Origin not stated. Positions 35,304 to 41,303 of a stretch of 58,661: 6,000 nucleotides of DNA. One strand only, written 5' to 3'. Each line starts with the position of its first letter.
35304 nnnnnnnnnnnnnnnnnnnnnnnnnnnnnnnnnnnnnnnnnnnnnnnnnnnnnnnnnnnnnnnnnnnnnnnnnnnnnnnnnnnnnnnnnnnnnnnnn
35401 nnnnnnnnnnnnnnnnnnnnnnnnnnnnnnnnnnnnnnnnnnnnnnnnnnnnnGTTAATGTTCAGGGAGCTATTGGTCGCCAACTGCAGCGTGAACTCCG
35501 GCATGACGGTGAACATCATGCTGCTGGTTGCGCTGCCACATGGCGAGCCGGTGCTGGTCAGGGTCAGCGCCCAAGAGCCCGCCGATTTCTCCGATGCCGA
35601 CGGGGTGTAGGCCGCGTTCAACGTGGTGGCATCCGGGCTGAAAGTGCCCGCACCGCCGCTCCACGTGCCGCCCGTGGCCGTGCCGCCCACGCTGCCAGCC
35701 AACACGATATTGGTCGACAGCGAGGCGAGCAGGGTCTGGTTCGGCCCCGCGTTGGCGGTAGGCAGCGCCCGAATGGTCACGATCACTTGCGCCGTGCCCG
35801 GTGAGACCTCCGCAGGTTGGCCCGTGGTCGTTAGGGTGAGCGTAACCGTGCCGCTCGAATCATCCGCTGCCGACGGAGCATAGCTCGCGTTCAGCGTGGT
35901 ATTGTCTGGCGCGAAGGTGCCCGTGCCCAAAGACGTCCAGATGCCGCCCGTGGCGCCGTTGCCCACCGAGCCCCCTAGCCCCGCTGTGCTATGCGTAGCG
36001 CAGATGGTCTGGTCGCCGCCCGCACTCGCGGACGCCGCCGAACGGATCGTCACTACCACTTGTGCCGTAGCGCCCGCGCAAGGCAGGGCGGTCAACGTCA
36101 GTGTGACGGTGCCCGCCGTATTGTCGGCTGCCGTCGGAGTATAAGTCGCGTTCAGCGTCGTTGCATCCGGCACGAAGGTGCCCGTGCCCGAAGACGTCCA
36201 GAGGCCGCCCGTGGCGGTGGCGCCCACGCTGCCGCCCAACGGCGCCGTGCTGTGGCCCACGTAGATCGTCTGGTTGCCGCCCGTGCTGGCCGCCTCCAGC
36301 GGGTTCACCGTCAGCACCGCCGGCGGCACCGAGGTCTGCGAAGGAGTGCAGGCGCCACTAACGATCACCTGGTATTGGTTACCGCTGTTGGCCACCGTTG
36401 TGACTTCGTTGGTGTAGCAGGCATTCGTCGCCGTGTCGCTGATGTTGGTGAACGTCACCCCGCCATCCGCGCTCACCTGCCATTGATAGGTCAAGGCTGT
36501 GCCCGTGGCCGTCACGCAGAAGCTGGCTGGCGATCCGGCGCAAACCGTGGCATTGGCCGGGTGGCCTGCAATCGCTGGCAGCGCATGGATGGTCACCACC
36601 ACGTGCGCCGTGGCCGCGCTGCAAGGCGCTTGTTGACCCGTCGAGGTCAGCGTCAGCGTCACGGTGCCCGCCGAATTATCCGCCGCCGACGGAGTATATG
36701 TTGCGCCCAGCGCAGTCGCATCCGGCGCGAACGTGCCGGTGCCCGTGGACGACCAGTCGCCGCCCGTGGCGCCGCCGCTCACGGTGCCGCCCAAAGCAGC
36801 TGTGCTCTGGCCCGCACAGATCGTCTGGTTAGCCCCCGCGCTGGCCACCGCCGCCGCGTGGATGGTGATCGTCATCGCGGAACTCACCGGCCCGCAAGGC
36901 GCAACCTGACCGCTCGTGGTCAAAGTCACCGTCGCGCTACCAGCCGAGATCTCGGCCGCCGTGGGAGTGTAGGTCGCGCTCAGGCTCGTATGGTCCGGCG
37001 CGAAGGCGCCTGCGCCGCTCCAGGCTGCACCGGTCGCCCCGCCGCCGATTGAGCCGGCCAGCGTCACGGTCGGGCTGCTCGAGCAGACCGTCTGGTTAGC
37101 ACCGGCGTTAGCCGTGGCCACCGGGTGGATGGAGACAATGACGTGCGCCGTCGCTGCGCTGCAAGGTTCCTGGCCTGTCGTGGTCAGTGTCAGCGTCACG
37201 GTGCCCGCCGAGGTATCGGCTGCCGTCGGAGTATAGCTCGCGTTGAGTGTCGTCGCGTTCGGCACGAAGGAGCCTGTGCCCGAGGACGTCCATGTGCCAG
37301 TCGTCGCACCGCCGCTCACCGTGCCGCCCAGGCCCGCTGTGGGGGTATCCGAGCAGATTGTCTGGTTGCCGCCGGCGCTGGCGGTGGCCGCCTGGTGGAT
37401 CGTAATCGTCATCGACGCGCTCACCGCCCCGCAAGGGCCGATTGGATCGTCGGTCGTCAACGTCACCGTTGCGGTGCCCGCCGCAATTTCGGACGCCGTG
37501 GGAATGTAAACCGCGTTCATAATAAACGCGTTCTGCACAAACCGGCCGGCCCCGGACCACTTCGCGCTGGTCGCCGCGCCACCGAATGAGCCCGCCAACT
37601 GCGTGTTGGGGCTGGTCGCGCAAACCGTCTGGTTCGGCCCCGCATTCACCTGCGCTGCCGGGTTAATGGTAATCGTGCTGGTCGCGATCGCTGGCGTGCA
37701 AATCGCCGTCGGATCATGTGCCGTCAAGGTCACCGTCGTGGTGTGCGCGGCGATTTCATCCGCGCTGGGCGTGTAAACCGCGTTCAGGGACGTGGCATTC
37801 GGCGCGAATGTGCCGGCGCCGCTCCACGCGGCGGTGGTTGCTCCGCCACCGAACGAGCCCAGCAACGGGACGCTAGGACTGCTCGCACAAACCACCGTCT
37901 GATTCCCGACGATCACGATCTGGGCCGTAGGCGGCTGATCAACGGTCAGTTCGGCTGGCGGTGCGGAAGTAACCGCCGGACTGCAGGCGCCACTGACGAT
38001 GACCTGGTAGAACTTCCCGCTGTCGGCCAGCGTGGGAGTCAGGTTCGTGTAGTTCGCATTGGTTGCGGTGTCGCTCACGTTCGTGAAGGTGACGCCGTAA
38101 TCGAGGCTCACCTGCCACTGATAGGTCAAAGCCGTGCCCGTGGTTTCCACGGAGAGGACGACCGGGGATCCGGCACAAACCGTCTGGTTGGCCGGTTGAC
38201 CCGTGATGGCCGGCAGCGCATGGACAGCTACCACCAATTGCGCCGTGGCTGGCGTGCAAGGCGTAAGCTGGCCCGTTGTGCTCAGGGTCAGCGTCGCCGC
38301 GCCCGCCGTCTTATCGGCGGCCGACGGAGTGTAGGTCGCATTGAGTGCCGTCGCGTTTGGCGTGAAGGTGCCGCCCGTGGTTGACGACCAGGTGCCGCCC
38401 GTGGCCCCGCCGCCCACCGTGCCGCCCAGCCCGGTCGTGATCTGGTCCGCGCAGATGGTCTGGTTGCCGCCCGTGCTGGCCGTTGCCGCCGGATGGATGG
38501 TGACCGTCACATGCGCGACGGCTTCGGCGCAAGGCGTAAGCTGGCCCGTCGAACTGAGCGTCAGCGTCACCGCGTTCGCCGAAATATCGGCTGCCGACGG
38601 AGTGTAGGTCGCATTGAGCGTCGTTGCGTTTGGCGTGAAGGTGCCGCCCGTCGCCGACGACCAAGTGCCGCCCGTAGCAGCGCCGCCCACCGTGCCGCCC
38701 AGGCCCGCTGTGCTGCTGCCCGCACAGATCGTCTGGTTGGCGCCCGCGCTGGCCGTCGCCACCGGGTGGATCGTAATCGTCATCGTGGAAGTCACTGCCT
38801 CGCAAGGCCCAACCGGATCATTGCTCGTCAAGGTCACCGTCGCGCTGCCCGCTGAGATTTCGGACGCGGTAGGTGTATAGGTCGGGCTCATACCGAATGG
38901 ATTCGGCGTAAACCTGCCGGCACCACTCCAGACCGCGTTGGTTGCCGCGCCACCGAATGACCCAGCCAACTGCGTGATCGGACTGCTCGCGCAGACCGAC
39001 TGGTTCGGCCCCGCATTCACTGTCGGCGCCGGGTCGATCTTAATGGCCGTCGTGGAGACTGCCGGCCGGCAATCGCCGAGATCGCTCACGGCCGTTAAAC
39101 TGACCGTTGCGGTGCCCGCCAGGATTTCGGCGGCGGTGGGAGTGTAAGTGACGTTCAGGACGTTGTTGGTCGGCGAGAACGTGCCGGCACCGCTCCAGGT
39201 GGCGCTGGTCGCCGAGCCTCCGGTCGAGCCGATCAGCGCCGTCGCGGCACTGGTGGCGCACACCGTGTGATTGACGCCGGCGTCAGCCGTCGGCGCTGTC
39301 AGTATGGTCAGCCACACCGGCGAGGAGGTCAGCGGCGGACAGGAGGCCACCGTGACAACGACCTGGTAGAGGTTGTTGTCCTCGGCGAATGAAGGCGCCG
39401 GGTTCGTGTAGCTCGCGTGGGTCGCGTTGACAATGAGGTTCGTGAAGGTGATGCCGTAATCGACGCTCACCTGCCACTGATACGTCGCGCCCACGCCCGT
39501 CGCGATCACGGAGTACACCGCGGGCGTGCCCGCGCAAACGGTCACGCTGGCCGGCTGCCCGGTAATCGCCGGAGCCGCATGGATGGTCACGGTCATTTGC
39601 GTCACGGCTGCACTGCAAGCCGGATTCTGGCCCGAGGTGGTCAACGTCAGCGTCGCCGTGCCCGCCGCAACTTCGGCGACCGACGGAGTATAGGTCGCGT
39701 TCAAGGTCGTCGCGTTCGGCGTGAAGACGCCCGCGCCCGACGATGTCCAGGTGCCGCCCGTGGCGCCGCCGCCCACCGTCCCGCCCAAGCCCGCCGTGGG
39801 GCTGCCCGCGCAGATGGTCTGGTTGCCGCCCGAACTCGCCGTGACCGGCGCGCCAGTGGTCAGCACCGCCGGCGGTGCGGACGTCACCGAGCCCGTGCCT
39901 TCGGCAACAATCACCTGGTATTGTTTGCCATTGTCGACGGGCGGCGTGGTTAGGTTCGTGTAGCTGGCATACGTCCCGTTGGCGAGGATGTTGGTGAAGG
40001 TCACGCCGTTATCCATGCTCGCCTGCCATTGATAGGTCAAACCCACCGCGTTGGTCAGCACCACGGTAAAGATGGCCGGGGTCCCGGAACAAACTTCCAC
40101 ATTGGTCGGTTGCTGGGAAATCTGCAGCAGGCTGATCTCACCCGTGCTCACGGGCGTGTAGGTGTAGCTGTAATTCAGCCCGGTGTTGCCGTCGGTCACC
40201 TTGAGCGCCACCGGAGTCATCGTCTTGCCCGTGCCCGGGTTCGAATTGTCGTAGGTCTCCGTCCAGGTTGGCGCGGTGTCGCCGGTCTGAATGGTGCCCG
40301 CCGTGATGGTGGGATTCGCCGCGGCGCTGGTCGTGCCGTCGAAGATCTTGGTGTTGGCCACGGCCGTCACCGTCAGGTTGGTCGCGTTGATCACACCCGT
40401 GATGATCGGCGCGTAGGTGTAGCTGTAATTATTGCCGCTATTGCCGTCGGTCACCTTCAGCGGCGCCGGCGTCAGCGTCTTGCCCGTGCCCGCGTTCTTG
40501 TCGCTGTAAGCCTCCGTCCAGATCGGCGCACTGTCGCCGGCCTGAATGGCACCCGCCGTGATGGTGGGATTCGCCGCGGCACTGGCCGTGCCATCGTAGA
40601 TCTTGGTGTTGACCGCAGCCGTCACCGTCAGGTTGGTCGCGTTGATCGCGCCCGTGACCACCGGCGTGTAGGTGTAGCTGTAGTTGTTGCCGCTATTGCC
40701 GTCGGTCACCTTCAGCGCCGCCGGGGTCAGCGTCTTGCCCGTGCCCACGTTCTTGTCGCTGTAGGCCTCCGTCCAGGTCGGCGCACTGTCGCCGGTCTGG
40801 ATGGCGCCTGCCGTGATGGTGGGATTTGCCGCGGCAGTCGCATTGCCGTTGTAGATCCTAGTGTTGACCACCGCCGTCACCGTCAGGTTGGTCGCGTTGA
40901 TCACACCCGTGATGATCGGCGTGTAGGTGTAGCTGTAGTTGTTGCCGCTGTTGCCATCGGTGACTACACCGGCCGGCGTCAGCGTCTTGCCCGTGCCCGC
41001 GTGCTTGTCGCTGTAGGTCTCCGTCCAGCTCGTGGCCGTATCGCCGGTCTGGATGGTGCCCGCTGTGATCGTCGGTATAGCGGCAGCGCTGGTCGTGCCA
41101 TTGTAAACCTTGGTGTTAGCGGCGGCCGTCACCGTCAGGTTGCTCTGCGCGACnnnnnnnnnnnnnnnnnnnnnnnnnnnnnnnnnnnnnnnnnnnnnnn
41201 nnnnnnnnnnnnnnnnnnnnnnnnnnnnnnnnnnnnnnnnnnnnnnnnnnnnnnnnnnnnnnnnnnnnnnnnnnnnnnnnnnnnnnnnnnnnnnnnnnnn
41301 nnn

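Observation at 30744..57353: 8869-aa secreted protein with a three-fold super-repeat architecture mixing eukaryote-like Ig modules, PATR, MBG, PA14 and unassigned domains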

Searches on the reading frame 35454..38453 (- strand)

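Call 6: search_protein_families(library=pfam, proteins=[window:35454-38453:-], max_evalue=0.01)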
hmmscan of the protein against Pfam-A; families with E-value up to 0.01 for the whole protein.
window:35454-38453:- (1000 aa): 1 family
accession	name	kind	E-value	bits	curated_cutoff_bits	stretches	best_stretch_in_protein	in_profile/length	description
PF19081.6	Ig_7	-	0.0018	19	27.3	1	84-162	7-76/84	Ig-like domain CHU_C associated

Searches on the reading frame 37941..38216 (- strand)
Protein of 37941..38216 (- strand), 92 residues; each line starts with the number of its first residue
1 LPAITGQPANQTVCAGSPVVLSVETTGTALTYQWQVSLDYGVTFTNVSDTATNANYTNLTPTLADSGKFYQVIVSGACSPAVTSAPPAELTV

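Call 22: search_solved_structures(query=A2, max_evalue=1, show_alignments=2)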
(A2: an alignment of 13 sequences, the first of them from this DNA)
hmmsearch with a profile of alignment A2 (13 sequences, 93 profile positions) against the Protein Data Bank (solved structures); distinct sequences matched with E-value up to 1: 21.
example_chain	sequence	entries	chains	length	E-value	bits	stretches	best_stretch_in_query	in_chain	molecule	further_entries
9ncf_S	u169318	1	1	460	2.5e-20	75.3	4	2-92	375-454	Immunoglobulin-like domain protein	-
9c2d_S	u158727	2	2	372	1.2e-10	44.3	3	2-86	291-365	Tail protein | Putative tail protein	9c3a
9e99_J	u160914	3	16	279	2e-05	27.5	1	10-88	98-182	32 kDa protein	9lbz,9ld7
2k1m_A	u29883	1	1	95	4.1e-05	26.6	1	2-73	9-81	Myosin-binding protein C, cardiac-type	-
6cxi_M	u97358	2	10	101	4.7e-05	26.4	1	2-73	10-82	Myosin-binding protein C, cardiac-type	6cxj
8g4l_bo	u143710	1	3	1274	0.00025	24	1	2-73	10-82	Myosin-binding protein C, cardiac-type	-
9d7z_J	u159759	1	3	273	0.00025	24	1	5-88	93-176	Ig-like domain-containing protein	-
3k0w_A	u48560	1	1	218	0.073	16.1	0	3-34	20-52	Mucosa-associated lymphoid tissue lymphoma translocation protein 1, isoform 2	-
1tnm_A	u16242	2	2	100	0.084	15.9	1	3-92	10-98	TITIN MODULE M5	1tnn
1nct_A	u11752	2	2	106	0.11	15.5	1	3-92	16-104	TITIN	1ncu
3mpc_A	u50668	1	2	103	0.17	14.9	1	13-85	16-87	Fn3-like protein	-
5lxk_A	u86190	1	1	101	0.18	14.8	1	9-92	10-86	Decoration protein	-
2wv3_A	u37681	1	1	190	0.39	13.8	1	18-73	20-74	NEUROPLASTIN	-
8zvi_a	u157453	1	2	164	0.55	13.3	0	10-91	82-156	Decoration protein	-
8w5o_L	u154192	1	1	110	0.55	13.3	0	3-38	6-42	Light chain of Ab31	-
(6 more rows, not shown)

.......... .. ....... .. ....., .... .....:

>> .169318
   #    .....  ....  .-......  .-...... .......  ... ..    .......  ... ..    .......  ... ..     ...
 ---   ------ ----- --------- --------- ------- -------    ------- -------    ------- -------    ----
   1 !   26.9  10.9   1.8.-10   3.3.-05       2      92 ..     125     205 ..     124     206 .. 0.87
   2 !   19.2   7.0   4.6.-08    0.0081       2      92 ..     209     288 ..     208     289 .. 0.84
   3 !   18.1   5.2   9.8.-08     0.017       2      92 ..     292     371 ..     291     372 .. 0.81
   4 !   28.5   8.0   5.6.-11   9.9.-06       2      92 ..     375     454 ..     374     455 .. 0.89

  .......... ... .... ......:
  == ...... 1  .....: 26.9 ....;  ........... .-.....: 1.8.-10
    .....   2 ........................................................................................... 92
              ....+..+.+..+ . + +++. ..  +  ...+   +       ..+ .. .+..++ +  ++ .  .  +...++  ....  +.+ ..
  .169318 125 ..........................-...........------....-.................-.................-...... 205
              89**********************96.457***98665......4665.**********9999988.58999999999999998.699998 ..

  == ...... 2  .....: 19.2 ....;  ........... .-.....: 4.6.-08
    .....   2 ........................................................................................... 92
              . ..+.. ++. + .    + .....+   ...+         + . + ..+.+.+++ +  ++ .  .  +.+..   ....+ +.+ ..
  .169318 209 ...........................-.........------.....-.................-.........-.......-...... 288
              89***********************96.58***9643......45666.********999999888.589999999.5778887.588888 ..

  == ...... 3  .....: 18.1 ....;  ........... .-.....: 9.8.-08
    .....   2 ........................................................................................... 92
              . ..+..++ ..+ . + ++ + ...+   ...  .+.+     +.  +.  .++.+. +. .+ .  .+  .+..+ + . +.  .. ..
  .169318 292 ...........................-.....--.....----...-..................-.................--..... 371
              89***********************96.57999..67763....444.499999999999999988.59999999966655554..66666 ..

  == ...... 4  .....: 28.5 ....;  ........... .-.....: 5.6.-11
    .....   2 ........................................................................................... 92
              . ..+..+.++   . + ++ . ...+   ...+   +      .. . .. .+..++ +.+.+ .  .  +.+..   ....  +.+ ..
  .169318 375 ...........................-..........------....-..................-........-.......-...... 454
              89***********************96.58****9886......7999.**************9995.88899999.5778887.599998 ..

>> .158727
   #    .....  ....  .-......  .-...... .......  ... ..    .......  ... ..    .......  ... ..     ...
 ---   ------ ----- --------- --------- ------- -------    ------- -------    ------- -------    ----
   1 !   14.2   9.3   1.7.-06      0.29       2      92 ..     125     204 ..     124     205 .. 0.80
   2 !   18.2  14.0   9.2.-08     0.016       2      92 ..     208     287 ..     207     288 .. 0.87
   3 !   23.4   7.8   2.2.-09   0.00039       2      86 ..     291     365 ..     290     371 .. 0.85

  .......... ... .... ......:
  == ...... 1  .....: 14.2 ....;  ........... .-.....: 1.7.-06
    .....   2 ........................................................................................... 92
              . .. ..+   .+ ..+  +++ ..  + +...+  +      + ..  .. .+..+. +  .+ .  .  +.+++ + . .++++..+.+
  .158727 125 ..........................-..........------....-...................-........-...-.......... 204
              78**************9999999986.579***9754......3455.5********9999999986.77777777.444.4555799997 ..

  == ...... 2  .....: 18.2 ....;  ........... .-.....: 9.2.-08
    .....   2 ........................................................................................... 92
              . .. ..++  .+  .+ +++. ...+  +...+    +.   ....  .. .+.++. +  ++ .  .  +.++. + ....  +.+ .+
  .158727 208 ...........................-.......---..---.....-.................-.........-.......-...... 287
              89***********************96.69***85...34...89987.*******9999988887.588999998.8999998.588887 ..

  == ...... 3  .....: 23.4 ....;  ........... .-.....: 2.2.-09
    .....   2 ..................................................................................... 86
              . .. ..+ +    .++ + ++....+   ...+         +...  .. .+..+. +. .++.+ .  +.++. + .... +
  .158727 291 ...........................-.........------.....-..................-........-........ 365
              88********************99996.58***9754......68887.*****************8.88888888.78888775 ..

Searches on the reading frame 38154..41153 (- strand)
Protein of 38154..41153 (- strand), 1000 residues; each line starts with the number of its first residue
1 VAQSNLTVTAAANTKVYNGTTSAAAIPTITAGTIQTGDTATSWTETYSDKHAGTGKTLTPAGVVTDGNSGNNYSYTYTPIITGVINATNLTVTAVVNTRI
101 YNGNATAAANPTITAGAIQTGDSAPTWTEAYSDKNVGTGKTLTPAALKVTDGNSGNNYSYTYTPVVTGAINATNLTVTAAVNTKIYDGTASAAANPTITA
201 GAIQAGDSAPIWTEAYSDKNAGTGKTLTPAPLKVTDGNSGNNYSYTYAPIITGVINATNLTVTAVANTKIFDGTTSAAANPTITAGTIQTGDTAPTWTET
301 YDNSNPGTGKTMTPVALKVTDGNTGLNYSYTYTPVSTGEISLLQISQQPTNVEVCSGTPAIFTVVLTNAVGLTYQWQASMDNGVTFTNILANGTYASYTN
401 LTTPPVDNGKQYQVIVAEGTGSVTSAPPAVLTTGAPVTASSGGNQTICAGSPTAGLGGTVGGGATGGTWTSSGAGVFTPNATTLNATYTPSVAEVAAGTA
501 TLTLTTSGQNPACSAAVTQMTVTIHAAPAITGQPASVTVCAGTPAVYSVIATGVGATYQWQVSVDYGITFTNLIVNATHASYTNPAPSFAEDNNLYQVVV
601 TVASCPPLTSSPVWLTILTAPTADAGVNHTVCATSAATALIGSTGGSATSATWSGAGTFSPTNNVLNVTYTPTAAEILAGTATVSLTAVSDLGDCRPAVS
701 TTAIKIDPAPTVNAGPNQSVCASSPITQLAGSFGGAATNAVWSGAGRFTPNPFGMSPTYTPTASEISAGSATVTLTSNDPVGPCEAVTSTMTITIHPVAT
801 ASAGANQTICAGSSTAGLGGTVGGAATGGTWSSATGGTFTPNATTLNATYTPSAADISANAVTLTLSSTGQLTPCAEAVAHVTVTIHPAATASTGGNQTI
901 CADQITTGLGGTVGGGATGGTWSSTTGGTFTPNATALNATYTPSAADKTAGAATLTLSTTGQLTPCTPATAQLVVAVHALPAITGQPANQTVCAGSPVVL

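Call 6: search_protein_families(library=pfam, proteins=[window:38154-41153:-], max_evalue=0.01)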
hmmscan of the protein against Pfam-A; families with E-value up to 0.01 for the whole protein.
window:38154-41153:- (1000 aa): 1 family
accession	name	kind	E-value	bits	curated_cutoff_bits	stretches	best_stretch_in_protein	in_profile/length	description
PF18657.6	YDG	-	9.5e-20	71.1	25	4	174-245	4-80/85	YDG domain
